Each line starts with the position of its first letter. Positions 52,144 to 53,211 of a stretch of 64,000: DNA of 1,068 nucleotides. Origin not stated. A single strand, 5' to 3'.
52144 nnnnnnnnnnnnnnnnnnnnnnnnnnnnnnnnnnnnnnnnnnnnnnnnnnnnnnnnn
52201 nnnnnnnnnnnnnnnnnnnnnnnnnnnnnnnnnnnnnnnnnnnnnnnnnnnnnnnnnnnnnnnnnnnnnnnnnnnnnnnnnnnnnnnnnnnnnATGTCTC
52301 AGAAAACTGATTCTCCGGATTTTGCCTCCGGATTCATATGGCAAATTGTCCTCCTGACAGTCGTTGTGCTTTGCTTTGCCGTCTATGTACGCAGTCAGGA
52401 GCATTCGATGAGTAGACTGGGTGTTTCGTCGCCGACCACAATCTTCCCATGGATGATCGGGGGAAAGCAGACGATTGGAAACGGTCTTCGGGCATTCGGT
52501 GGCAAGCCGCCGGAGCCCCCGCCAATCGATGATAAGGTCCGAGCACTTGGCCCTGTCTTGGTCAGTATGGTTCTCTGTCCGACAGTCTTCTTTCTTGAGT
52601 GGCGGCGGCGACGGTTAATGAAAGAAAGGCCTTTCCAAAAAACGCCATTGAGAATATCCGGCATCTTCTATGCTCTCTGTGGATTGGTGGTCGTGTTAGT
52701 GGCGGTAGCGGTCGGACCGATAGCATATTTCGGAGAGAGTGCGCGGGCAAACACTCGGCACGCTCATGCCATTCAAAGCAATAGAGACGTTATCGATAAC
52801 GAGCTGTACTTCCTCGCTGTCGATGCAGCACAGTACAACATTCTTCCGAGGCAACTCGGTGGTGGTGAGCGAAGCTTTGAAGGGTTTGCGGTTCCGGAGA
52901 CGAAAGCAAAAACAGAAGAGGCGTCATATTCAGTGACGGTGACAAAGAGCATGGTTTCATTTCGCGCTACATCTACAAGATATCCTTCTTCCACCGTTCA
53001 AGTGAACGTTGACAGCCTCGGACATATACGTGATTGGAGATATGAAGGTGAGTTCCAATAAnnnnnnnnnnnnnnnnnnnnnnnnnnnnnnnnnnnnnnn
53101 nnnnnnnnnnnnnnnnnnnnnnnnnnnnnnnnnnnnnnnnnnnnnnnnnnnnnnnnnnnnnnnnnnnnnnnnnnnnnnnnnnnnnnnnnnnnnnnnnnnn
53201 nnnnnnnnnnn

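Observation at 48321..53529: Anciently duplicated three-gene membrane module (A-B-C twice), one copy headed by an ECF sigma/anti-sigma pair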

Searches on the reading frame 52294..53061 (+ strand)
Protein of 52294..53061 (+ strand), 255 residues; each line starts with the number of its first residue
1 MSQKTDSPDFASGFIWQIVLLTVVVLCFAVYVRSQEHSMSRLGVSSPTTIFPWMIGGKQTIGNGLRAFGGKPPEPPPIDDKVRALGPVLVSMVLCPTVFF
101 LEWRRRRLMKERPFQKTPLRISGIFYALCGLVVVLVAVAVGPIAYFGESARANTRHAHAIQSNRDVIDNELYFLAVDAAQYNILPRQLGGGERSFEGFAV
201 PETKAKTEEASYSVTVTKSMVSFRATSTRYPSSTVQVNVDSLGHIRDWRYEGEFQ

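Call 7: search_protein_families(library=pfam, proteins=[window:52294-53061:+], max_evalue=1)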
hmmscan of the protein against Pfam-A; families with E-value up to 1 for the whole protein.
window:52294-53061:+ (255 aa): 1 family
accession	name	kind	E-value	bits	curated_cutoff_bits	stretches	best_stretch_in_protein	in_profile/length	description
PF04932.20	Wzy_C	-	0.11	12.7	31.7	1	86-140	17-59/149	O-Antigen ligase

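Call 8: search_protein_families(library=ncbifam, proteins=[window:52294-53061:+], max_evalue=1)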
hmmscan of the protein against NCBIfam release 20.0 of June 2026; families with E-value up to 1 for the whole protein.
window:52294-53061:+ (255 aa): 0 families

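Call 12: find_homologous_proteins(query=window:52294-53061:+, max_evalue=0.001)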
Query window:52294-53061:+ (255 aa): 41 proteins with E <= 0.001 among 1109 candidates.
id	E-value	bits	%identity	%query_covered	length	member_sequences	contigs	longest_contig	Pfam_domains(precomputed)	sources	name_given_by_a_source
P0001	6.4e-168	575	100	100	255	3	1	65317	-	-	-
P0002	3.3e-143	494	86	100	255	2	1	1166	-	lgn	-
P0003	1.2e-140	485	85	100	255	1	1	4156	-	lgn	-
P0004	8.1e-140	483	85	100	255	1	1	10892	-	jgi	jgi:hypothetical protein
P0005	3.3e-132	458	80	100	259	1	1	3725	-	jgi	jgi:hypothetical protein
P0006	1.4e-125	436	74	100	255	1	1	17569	-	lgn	-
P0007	2.8e-123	428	75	100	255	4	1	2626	-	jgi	jgi:hypothetical protein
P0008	6.5e-123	427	72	100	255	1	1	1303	-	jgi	jgi:hypothetical protein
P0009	9.8e-123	427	73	100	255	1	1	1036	-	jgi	jgi:hypothetical protein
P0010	1.5e-122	426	74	100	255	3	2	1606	-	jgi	jgi:hypothetical protein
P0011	6.6e-122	424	75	100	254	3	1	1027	-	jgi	jgi:hypothetical protein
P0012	1.1e-121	423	73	100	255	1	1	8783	-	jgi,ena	-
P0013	8.7e-121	420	73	100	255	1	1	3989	-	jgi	jgi:hypothetical protein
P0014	1.9e-119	416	73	100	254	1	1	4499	-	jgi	jgi:hypothetical protein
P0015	7.8e-119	414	71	100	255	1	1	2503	-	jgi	jgi:hypothetical protein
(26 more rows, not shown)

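Call 32: predict_structure(alignment_id=A3)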
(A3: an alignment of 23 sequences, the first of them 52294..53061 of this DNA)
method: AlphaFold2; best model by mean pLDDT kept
length: 255 residues; sequences in the alignment: 23
mean_pLDDT: 71.3   pTM: 0.47
mean pLDDT of the five models: 71.3, 70.0, 67.6, 66.3, 64.3
residues with pLDDT >= 90: 88; 70-90: 40; 50-70: 83; < 50: 44
segments of 3 or more residues with pLDDT < 50: 1-14, 33-51, 110-120
pLDDT, mean of each block of 10 residues (from residue 1): 38 53 60 44 36 57 67 61 57 55 55 45 65 74 77 88 95 94 92 91 90 94 96 95 92 92
secondary structure, 60 per line:
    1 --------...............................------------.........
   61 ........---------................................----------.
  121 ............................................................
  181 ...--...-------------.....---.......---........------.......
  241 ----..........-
elements in order: H9-39 H52-68 H78-109 H120-183 H202-205 E210-216 E220-227 E234-240 E245-251

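Call 38: fold_search(model_id=the predicted structure, library=pdb)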
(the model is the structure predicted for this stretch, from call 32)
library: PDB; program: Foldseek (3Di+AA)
matches with E <= 10: 409; with E <= 0.001: 0
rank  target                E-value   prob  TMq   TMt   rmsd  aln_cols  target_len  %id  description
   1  5ihj_A                3.6e-01  0.60  0.29  0.17  17.0       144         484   14  Fusion of Maltose-binding Protein and PilA from Acinetobacter baumannii BIDMC57 (released 2016-09-21)
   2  2w7q_A                4.8e-01  0.85  0.16  0.21   2.2        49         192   16  Structure of Pseudomonas aeruginosa LolA (released 2009-12-29)
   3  2ope_D                5.1e-01  0.54  0.21  0.43   5.8        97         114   16  Crystal structure of the Neisseria meningitidis minor Type IV pilin, PilX, in space group P43 (released 2007-10-23)
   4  7rto_B                6.1e-01  0.08  0.14  0.10  25.9       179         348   16  Cryo-EM structure of bluetongue virus capsid protein VP5 at low endosomal pH intermediate state 2 (released 2021-11-03)
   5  5jk2_F                6.5e-01  0.69  0.15  0.30   3.3        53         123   17  Crystal structure of Treponema pallidum Tp0751 (Pallilysin) (released 2016-10-12)
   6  8cgm_A                8.7e-01  0.69  0.17  0.22   3.5        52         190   13  Structure of the lipoprotein transporter LolA from Porphyromonas gingivalis (released 2023-06-21)
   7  5jk2_G                8.7e-01  0.57  0.14  0.29   3.9        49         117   18  Crystal structure of Treponema pallidum Tp0751 (Pallilysin) (released 2016-10-12)
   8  5jk2_D                9.8e-01  0.54  0.16  0.30   5.1        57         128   19  Crystal structure of Treponema pallidum Tp0751 (Pallilysin) (released 2016-10-12)
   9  2w7q_B                1.0e+00  0.54  0.16  0.23   4.0        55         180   14  Structure of Pseudomonas aeruginosa LolA (released 2009-12-29)
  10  7eeb_A                1.0e+00  0.13  0.19  0.18  25.3       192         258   14  Structure of the CatSpermasome (released 2021-07-28)
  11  7js4                  1.0e+00  0.07  0.11  0.04  14.3        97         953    9  The structure of the M60 catalytic domain with the CBM51-1 and CBM51-2 domains from Clostridium perfringens ZmpB (released 2021-02-03)
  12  8p97_B                1.1e+00  0.14  0.15  0.12   5.9        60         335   18  BtuB3G3 bound to cyanocobalamin with disordered EL8 (released 2023-08-16)
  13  3nfg_A                1.2e+00  0.04  0.08  0.18  20.7        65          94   15  Crystal structure of Dimerization module of RNA polymerase I subcomplex A49/A34.5 (released 2010-09-08)
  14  8ceo_p                1.3e+00  0.54  0.15  0.17   2.3        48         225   10  Yeast RNA polymerase II transcription pre-initiation complex with core Mediator and the +1 nucleosome (released 2023-03-08)
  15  5jk2_C                1.4e+00  0.51  0.14  0.28   1.9        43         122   21  Crystal structure of Treponema pallidum Tp0751 (Pallilysin) (released 2016-10-12)
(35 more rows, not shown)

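Call 43: search_solved_structures(query=A3, max_evalue=10)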
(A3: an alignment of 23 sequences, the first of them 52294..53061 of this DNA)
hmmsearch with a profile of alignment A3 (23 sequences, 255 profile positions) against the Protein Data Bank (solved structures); distinct sequences matched with E-value up to 10: 2.
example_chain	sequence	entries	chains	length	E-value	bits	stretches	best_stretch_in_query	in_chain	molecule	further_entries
9m4f_L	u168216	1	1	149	1.4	11.5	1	12-39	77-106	PsaL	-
6m6z_A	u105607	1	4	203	1.8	11.1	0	81-113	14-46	TMH4C4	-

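Call 53: search_protein_representatives(alignment_id=A3)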
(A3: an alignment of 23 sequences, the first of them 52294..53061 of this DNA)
Query: 23 sequences, 255 profile positions. Proteins with E-value up to 0.001 (for the whole library): 856; up to 1e-10: 344; up to 1e-30: 95. The best 150 are listed.
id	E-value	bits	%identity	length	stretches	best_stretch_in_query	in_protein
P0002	6.5e-128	441.9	-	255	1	1-255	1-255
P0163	2.3e-99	348.3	-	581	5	140-254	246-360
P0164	3.9e-91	321.4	-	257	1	1-255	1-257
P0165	6.6e-90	317.3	-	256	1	1-255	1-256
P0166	8.5e-89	313.7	-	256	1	1-255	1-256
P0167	1.1e-87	310.0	-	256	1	1-255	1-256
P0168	3.5e-85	301.9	-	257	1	1-254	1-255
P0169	9.5e-83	293.9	-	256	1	1-255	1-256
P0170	3.3e-80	285.6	-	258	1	1-255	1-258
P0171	1.1e-77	277.3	-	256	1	1-255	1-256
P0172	2.7e-75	269.5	-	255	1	1-255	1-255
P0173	1.4e-70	254.0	-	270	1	1-254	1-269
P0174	2.0e-69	250.2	-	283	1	5-255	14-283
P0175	1.3e-68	247.6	-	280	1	6-243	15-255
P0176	1.4e-66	240.9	-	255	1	1-255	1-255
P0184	2.2e-61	223.9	-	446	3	162-254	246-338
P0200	9.6e-53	195.6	-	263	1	1-255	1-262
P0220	1.0e-42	162.7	-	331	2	152-255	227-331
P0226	1.2e-39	152.6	-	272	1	15-255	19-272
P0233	1.7e-36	142.3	-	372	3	164-254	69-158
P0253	1.1e-31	126.6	-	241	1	46-255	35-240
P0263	1.1e-26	110.2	-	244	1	45-254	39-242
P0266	1.6e-25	106.4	-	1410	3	160-253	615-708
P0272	6.6e-25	104.3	-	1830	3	169-254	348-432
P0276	1.7e-23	99.8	-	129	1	140-255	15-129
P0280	1.4e-22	96.7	-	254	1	42-254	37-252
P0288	1.0e-21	93.9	-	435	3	167-251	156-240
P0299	3.6e-20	88.8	-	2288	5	158-249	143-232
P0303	2.3e-19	86.2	-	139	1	130-255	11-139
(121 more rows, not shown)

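Call 54: search_protein_families(library=pfam, proteins=[P0163, P0184, P0266, P0272, P0299, P0233, P0220, P0276, P0303, P0288], max_evalue=0.01)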
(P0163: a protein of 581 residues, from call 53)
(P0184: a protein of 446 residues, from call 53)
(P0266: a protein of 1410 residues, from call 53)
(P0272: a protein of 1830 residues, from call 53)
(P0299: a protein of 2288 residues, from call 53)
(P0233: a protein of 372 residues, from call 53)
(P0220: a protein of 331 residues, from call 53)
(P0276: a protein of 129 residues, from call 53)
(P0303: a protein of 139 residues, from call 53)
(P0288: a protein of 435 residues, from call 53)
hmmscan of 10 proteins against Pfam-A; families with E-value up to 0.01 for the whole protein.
P0163 (581 aa): 2 families
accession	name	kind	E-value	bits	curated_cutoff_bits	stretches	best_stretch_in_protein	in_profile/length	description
PF07472.16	PA-IIL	-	0.001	19.8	21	0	313-353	30-69/107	Fucose-binding lectin II (PA-IIL)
PF00091.31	Tubulin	-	0.006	17.3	33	0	27-80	83-134/190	Tubulin/FtsZ family, GTPase domain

P0184 (446 aa): 1 family
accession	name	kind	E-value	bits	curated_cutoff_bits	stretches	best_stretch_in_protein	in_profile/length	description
PF22316.2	ABhydrolase-like_N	-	0.002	18.4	27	0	48-116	24-95/106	A/B hydrolase-like, N-terminal domain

P0266 (1410 aa): 11 families
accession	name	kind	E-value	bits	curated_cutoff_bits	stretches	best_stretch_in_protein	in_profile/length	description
PF17210.9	SdrD_B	-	2e-26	92.8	29.7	2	748-816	5-76/112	SdrD B-like domain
PF13620.12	CarboxypepD_reg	-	3.7e-17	62.9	32.3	3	356-400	7-54/82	Carboxypeptidase regulatory-like domain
PF13715.12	CarbopepD_reg_2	-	6.2e-09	36.2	32.2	0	357-399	7-49/88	CarboxypepD_reg-like domain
PF13860.13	FlgD_ig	-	6.9e-08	32.8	27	1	1338-1392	22-77/79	FlgD Ig-like domain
PF17802.7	SpaA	-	1.9e-06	28.3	23.1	0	359-398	12-56/91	Prealbumin-like fold domain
PF18962.6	Por_Secre_tail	-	4.3e-05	24.2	27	1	1320-1393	2-67/75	Secretion system C-terminal sorting domain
PF00041.27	fn3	-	5e-05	23.9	25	1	1046-1130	1-81/84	Fibronectin type III domain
PF17936.7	Big_6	-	0.0015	19.2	27.6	1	965-1028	11-72/83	Bacterial Ig domain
PF16389.11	DUF4998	-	0.0044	17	29.1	0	1047-1128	22-104/199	Domain of unknown function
PF23193.1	NOMO_3rd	-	0.0068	16.9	27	0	377-403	61-87/120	NOMO third transthyretin-like domain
PF13585.12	CHU_C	-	0.0072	16.9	27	0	1340-1400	29-83/86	CHU_C Type IX secretion signal domain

P0272 (1830 aa): 7 families
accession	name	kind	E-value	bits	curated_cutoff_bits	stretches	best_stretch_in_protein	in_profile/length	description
PF13385.13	Laminin_G_3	-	5.7e-20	72.4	27.6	1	87-245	3-147/151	Concanavalin A-like lectin/glucanases superfamily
PF18998.6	Flg_new_2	-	8.5e-19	67.8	23.6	2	1037-1106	3-71/73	Divergent InlB B-repeat domain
PF17210.9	SdrD_B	-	2.9e-17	63.3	29.7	2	260-327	8-73/112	SdrD B-like domain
PF13620.12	CarboxypepD_reg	-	8.4e-13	48.9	32.3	2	462-527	2-67/82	Carboxypeptidase regulatory-like domain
PF18962.6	Por_Secre_tail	-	6.4e-10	39.6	27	1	1752-1827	2-74/75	Secretion system C-terminal sorting domain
PF13715.12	CarbopepD_reg_2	-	3.3e-05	24.3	32.2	0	462-515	1-51/88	CarboxypepD_reg-like domain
PF17802.7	SpaA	-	5.5e-05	23.7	23.1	0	291-316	30-56/91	Prealbumin-like fold domain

P0299 (2288 aa): 14 families
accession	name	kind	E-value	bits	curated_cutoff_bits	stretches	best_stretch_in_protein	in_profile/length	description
PF17210.9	SdrD_B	-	8.2e-97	319.5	29.7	11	70-137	5-75/112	SdrD B-like domain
PF13620.12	CarboxypepD_reg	-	1.9e-52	176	32.3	3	1514-1557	6-52/82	Carboxypeptidase regulatory-like domain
PF17802.7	SpaA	-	1.7e-42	143.9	23.1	2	2059-2107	9-58/91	Prealbumin-like fold domain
PF13715.12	CarbopepD_reg_2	-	2.6e-26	91.9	32.2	0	693-732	9-47/88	CarboxypepD_reg-like domain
PF18998.6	Flg_new_2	-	5.5e-23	81.2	23.6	2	1354-1422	1-71/73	Divergent InlB B-repeat domain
PF23193.1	NOMO_3rd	-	6.3e-18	65.4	27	0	2083-2137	60-114/120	NOMO third transthyretin-like domain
PF09430.16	EMC7_beta-sandw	-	1.4e-15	58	26.6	0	91-129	9-48/122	ER membrane protein complex subunit 7, beta-sandwich domain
PF00775.27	Dioxygenase_C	-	4.1e-10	39.8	27.3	0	506-530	76-100/182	Dioxygenase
PF23623.1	GBD_IRG7_N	-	4.5e-09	36.8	27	0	1633-1657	53-77/95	IRG7 N-terminal galactose binding domain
PF22904.2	NOMO1-like_2nd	-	5.3e-09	36.5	27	0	1735-1803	20-84/90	BOS complex subunit NOMO1-like, second beta sandwich domain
PF14686.12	fn3_3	-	4.2e-08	33.3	24.4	0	1537-1583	29-72/75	Polysaccharide lyase family 4, domain II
PF07495.19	Y_Y_Y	-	6.1e-08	32.9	26.6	0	1637-1657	23-43/65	Y_Y_Y domain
PF24421.1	Ig_J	-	1.2e-06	28.9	29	0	104-129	60-85/104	Tip attachment protein J, Ig-like domain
PF23196.1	NOMO_6th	-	0.00023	22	27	0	1535-1557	44-67/123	NOMO sixth transthyretin-like domain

P0233 (372 aa): 0 families

P0220 (331 aa): 1 family
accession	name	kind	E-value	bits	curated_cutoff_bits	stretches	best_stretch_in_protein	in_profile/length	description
PF22316.2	ABhydrolase-like_N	-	3.7e-05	24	27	1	28-118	4-96/106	A/B hydrolase-like, N-terminal domain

P0276 (129 aa): 0 families

P0303 (139 aa): 0 families

P0288 (435 aa): 0 families

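Call 62: find_encoding_contigs(protein=P0253, flank=6000, max_places=3)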
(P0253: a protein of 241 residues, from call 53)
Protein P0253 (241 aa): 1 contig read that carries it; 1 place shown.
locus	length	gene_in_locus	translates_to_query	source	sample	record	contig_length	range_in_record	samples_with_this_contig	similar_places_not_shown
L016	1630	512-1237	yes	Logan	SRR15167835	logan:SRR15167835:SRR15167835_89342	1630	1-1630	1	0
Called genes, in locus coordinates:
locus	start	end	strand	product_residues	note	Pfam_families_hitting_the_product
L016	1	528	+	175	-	?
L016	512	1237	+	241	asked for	-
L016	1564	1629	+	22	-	?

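Call 63: find_encoding_contigs(protein=P0226, flank=6000, max_places=3)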
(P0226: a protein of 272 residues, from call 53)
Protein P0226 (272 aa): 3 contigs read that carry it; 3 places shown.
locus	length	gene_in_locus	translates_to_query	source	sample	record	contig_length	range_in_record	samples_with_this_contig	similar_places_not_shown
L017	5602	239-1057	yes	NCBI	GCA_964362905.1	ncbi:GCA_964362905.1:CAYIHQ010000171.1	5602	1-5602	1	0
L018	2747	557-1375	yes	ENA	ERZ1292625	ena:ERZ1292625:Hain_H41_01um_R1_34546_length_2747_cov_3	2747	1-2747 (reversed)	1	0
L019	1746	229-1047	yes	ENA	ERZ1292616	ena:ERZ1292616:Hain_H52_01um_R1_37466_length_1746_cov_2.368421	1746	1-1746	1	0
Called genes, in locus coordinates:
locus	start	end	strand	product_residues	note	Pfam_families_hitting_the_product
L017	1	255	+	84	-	?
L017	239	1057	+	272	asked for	-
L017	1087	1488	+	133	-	-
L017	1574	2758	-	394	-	PF00091:Tubulin, PF12327:FtsZ_C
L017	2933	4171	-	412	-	PF06277:EutA (faint), PF11104:PilM_2 (faint), PF14450:FtsA (weak), PF02491:SHS2_FTSA, PF06723:MreB_Mbl, PF14450:FtsA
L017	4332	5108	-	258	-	PF08478:POTRA_1, PF03799:FtsQ_DivIB_C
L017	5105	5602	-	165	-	?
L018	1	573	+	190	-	?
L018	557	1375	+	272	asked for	-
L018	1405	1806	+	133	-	-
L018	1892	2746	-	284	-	?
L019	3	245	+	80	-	?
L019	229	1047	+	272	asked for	-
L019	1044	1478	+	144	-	-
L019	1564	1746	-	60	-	?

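Call 64: find_encoding_contigs(protein=P0263, flank=7000, max_places=3)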
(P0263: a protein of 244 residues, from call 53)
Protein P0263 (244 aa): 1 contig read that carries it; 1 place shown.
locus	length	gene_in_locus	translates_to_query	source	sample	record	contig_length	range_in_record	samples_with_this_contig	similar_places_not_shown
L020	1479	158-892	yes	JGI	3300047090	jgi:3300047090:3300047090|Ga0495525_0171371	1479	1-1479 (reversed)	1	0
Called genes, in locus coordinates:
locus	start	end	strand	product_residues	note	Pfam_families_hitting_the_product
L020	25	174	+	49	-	-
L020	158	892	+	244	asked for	-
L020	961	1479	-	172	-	?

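Call 65: find_encoding_contigs(protein=P0280, flank=7000, max_places=3)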
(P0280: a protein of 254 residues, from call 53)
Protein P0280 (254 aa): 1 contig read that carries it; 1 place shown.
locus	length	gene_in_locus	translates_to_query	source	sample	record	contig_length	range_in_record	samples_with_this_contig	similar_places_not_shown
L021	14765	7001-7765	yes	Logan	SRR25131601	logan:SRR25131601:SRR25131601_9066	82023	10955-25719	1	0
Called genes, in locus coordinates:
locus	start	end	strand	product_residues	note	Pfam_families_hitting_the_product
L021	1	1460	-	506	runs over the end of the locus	PF13432:TPR_16 (faint), PF14938:SNAP (faint), PF28559:TPR_SusR (faint), PF17874:TPR_MalT (faint), PF00515:TPR_1 (faint), PF07719:TPR_2 (faint), PF13174:TPR_6 (faint), PF13424:TPR_12, +3 more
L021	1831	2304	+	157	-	PF00376:MerR, PF13411:MerR_1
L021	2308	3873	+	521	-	PF13435:Cytochrome_C554 (faint), PF14537:Cytochrom_c3_2 (faint), PF14522:Cytochrome_C7 (faint), PF11783:Cytochrome_cB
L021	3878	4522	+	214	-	PF01292:Ni_hydr_CYTB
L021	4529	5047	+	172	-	PF04143:Sulf_transp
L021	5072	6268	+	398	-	PF04143:Sulf_transp, PF00581:Rhodanese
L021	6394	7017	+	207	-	-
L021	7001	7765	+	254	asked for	-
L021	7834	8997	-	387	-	-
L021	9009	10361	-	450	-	PF14522:Cytochrome_C7 (faint), PF13435:Cytochrome_C554 (weak), PF03264:Cytochrom_NNT (weak)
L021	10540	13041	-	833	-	PF00270:DEAD, PF00271:Helicase_C, PF04408:WHD_HA2 (weak), PF24473:CON_HrpB, PF08482:HrpB_C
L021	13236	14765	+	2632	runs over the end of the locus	PF00041:fn3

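Call 70: find_encoding_contigs(protein=P0276, flank=6000, max_places=4)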
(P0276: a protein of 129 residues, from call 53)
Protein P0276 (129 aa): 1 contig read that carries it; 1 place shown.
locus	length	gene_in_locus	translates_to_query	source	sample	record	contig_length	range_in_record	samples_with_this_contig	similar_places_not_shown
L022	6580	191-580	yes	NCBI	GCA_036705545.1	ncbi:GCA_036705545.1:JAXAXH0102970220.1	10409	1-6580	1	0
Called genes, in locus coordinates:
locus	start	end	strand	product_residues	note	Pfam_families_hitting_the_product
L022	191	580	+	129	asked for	-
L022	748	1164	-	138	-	PF01894:YjbQ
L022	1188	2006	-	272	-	PF00085:Thioredoxin, PF13428:TPR_14 (faint), PF14559:TPR_19 (faint), PF14561:TPR_20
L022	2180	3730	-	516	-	PF12801:Fer4_5, PF12801:Fer4_5 (weak), PF12797:Fer4_2 (weak), PF12838:Fer4_7 (weak), PF13187:Fer4_9 (weak), PF12838:Fer4_7, PF13187:Fer4_9 (weak), PF13237:Fer4_10 (weak), +7 more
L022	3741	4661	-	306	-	PF04015:DUF362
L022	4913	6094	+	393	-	PF11294:DUF3095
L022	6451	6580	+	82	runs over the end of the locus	PF14697:Fer4_21 (faint), PF25160:LdpA_Fe-S-bd (faint), PF12797:Fer4_2 (weak), PF00037:Fer4 (weak), PF13237:Fer4_10 (faint), PF12838:Fer4_7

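Call 77: search_protein_families(library=padloc, proteins=[window:52294-53061:+], max_evalue=0.01)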
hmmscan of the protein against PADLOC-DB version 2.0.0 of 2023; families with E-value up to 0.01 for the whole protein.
window:52294-53061:+ (255 aa): 0 families

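Call 78: search_protein_families(library=phrogs, proteins=[window:52294-53061:+], max_evalue=0.01)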
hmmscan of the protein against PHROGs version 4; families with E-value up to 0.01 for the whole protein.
window:52294-53061:+ (255 aa): 0 families

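Call 79: search_protein_families(library=pfam, alignment_id=A5, max_evalue=0.01)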
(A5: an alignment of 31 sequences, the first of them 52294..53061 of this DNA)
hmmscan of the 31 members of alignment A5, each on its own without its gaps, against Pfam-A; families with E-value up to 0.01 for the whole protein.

A. member 1, window:52294-53061:+ (255 aa): 0 families

B. families by the number of members that match (of 31 scanned): 6 families
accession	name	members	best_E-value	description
PF03547.23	Mem_trans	1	0.00066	Membrane transport protein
PF00860.26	Xan_ur_permease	1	0.00069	Permease family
PF12670.12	DUF3792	1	0.0031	Protein of unknown function (DUF3792)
PF08592.16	Anthrone_oxy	1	0.0038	Anthrone oxygenase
PF24400.1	DUF7544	1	0.0059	Family of unknown function (DUF7544)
PF00902.23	TatC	1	0.0092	Sec-independent protein translocase protein (TatC)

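Call 81: find_encoding_contigs(protein=P0175, flank=6000, max_places=3)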
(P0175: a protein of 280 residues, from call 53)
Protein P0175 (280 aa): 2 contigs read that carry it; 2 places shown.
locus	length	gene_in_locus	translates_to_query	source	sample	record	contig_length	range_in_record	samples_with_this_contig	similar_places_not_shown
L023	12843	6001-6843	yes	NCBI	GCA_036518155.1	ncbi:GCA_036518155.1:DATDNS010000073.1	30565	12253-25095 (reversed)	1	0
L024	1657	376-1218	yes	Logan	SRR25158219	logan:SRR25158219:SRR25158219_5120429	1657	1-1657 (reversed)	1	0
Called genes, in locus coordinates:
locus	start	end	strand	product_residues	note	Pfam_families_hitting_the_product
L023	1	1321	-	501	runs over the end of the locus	PF13598:DUF4139 (weak)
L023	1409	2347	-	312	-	PF14378:PAP2_3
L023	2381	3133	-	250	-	PF02517:Rce1-like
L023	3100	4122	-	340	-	PF01073:3Beta_HSD, PF01370:Epimerase, PF02719:Polysacc_synt_2, PF04321:RmlD_sub_bind, PF05368:NmrA, PF16363:GDP_Man_Dehyd, PF07993:NAD_binding_4, PF13460:NAD_binding_10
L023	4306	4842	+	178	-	PF04542:Sigma70_r2, PF08281:Sigma70_r4_2, PF04545:Sigma70_r4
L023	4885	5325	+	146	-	PF13490:zf-HC2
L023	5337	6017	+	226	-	-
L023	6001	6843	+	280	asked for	-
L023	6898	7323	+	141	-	-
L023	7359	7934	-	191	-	-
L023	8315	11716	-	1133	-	-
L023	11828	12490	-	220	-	PF13709:DUF4159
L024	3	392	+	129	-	?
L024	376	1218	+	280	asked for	-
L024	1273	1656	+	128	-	?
